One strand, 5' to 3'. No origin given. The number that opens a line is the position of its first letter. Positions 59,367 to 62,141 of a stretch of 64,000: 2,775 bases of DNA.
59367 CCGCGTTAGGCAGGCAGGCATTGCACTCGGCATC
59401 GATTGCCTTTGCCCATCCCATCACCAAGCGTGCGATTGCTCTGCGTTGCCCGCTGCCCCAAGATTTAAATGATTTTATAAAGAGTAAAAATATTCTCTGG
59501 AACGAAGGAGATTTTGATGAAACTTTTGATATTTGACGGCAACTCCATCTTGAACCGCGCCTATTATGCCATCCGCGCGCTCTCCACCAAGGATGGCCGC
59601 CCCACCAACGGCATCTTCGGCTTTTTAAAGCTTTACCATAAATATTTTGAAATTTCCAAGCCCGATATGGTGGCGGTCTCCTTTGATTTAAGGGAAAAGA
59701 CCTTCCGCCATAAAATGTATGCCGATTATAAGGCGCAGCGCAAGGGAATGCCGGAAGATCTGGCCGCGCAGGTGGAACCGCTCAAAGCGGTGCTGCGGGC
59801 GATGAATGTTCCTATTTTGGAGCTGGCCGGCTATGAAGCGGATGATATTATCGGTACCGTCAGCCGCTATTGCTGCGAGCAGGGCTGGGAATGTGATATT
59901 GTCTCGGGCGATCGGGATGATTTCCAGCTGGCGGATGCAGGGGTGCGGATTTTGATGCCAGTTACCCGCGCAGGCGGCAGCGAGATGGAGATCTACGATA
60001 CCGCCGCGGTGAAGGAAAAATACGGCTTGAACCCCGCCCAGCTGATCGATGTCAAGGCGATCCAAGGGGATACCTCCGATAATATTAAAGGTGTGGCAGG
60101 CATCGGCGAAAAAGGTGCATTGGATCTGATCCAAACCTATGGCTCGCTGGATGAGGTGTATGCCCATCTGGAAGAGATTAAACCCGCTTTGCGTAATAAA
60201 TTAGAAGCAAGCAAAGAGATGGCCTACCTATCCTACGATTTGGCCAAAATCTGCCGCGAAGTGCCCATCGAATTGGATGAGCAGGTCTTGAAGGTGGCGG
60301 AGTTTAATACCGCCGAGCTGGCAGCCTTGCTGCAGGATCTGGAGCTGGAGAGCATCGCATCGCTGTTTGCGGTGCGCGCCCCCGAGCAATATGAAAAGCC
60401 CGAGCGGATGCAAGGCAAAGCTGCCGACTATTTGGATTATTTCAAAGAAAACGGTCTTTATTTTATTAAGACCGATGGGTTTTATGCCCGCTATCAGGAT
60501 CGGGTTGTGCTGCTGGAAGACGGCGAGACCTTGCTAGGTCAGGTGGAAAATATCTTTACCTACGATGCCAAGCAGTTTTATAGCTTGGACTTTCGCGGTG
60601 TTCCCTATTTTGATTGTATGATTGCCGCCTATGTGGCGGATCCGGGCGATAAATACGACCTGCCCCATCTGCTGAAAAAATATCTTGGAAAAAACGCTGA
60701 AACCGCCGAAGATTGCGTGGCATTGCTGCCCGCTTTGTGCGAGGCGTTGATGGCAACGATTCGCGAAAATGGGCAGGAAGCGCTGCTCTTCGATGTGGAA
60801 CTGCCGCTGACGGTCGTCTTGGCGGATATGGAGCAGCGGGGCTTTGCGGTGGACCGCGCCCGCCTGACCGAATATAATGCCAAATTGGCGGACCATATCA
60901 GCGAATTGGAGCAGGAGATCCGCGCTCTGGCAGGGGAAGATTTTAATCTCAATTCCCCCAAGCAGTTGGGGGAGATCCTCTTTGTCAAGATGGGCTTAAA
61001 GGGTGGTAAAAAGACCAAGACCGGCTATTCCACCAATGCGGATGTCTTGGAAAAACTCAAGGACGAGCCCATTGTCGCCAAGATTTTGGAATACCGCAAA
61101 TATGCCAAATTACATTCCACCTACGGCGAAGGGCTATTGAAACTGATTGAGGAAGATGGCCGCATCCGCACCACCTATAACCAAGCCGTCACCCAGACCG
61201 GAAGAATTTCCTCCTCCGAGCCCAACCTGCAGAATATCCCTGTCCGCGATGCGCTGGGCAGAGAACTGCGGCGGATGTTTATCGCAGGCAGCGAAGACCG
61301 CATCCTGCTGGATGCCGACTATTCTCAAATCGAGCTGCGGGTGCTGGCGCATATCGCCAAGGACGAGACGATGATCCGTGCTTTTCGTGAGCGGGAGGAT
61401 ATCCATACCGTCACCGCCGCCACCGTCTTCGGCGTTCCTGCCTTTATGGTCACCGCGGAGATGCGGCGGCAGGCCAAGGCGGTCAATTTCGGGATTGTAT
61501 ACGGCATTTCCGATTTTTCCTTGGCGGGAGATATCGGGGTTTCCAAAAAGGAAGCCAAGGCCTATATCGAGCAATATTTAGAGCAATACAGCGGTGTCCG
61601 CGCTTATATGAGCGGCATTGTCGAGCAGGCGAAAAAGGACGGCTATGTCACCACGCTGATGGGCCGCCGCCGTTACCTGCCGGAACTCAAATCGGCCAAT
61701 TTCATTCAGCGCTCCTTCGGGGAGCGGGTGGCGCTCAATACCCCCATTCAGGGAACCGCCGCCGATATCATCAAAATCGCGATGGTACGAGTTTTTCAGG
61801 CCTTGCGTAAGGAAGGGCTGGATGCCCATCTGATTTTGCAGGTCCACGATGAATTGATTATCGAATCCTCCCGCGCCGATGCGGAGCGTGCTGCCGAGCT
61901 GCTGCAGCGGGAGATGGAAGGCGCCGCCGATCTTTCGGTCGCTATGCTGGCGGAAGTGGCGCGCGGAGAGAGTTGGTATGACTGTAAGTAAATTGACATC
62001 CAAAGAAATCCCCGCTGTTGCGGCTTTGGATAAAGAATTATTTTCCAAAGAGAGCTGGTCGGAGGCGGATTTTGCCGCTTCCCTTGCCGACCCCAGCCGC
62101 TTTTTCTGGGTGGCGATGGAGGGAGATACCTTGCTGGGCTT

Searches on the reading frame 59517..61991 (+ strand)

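Call 60: search_protein_families(library=ncbifam, proteins=[window:59517-61991:+], max_evalue=1e-10)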
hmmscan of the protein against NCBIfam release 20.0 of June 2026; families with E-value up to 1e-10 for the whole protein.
window:59517-61991:+ (824 aa): 14 families
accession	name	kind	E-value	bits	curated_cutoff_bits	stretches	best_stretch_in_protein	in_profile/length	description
NF004397.1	PRK05755.1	equivalog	5.5e-287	955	720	2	363-824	399-889/889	DNA polymerase I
TIGR00593.1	pola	equivalog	1.2e-273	910.7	600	2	394-824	458-890/890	DNA polymerase I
NF011539.0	PRK14975.1-3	equivalog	4.5e-80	269.7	640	1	396-820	202-625/628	bifunctional 3'-5' exonuclease/DNA polymerase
NF011547.0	PRK14976.1-4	equivalog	3.9e-74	249.5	305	1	2-281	3-285/291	5'-3' exonuclease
NF011540.0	PRK14975.1-4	equivalog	2.6e-70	237.5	601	1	427-806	192-556/576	bifunctional 3'-5' exonuclease/DNA polymerase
NF011541.0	PRK14975.2-1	equivalog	3.1e-56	190.9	871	1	425-820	212-633/645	bifunctional 3'-5' exonuclease/DNA polymerase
NF011545.0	PRK14976.1-2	equivalog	5e-55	186.8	434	1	3-273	9-281/287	5'-3' exonuclease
NF011546.0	PRK14976.1-3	equivalog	6.4e-52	176.6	347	1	2-284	4-290/297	5'-3' exonuclease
NF038380.1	phage_DpoZ_1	exception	8.2e-47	159.9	500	1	425-823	180-605/607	aminoadenine-incorporating DNA polymerase DpoZ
NF007017.0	PRK09482.1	equivalog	4.9e-43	147.5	261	1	35-260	33-254/257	flap endonuclease Xni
NF011542.0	PRK14975.2-2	equivalog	4.8e-37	127.5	1061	1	521-784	474-747/802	bifunctional 3'-5' exonuclease/DNA polymerase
NF011543.0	PRK14975.2-3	equivalog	1.3e-34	119.4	1139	1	520-820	512-835/853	bifunctional 3'-5' exonuclease/DNA polymerase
NF011538.0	PRK14975.1-1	equivalog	5.7e-23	81.1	389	1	459-806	204-534/557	bifunctional 3'-5' exonuclease/DNA polymerase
NF038381.1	phage_DpoZ_2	exception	4.9e-17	61.5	350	1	423-701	310-620/754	aminoadenine-incorporating DNA polymerase DpoZ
